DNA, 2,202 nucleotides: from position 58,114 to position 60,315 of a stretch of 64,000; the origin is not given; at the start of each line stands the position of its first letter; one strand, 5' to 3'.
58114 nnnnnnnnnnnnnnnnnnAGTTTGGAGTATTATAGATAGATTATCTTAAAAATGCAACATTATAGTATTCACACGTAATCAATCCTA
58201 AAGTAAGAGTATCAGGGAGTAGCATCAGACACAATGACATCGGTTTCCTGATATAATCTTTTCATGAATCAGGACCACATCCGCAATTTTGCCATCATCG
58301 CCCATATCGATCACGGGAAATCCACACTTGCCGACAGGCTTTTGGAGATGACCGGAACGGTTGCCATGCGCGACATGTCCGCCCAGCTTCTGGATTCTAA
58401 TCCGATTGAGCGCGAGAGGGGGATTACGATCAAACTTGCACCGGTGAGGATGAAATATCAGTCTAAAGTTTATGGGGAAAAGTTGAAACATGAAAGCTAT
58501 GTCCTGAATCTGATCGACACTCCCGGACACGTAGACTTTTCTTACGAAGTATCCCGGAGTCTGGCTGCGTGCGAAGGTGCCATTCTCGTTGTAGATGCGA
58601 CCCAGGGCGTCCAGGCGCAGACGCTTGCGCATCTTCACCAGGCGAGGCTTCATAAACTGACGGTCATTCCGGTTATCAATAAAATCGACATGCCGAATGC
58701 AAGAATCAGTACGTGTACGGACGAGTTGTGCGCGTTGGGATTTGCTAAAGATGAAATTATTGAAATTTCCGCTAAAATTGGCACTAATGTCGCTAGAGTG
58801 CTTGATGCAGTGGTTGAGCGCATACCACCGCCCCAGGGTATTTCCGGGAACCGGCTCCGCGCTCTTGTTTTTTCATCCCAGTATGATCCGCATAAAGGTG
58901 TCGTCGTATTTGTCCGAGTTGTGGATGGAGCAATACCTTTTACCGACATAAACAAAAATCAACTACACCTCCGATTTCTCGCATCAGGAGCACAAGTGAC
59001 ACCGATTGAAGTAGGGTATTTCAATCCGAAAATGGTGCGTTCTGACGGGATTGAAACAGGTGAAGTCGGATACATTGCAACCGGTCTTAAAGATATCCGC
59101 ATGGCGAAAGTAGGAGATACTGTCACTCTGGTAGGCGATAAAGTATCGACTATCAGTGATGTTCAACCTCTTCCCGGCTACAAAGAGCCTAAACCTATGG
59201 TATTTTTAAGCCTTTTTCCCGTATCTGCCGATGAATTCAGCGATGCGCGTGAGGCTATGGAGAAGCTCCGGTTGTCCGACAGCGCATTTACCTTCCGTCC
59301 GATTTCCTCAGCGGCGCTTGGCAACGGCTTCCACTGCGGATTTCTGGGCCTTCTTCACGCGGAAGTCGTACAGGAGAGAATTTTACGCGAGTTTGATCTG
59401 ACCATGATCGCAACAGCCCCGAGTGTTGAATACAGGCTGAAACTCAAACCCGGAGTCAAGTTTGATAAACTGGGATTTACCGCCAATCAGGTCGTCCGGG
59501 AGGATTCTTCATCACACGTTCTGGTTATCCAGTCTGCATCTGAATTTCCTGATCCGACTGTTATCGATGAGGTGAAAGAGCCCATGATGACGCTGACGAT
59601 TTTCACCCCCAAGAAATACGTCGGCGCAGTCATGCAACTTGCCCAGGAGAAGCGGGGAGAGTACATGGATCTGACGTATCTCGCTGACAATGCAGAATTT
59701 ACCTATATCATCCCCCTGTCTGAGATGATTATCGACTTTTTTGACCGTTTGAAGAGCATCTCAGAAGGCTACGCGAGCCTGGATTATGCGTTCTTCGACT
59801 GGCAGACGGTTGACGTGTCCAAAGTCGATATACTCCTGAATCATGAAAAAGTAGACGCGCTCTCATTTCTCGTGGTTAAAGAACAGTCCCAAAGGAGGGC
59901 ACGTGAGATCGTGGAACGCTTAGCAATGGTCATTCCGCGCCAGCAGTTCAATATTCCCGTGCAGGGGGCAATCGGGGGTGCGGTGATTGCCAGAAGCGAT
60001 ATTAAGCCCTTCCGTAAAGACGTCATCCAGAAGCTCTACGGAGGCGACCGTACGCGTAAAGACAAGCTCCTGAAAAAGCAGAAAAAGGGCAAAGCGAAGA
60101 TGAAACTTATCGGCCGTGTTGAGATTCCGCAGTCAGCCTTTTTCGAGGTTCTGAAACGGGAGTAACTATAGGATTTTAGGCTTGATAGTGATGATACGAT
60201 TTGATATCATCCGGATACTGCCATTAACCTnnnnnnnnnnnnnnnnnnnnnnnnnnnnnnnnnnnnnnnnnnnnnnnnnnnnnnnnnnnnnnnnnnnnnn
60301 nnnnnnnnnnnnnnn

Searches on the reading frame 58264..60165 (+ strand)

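Call 44: search_protein_families(library=pfam, proteins=[window:58264-60165:+], max_evalue=0.001)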
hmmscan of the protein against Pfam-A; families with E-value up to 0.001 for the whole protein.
window:58264-60165:+ (633 aa): 5 families
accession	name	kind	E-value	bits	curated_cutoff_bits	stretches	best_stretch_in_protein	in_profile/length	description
PF00009.33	GTP_EFTU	-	8.6e-55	185.7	26.5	1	5-189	2-188/188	Elongation factor Tu GTP binding domain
PF06421.17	LepA_C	-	2.7e-42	143.6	29.7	1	525-631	1-107/107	GTP-binding protein LepA C-terminus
PF00679.30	EFG_C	-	8.1e-20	71.1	27.9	1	437-522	2-87/89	Elongation factor G C-terminus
PF00071.28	Ras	-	0.00011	22.2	21.6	1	73-187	42-160/162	Ras family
PF01926.29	MMR_HSR1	-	0.00047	20.7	21.9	0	11-140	4-113/113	50S ribosome-binding GTPase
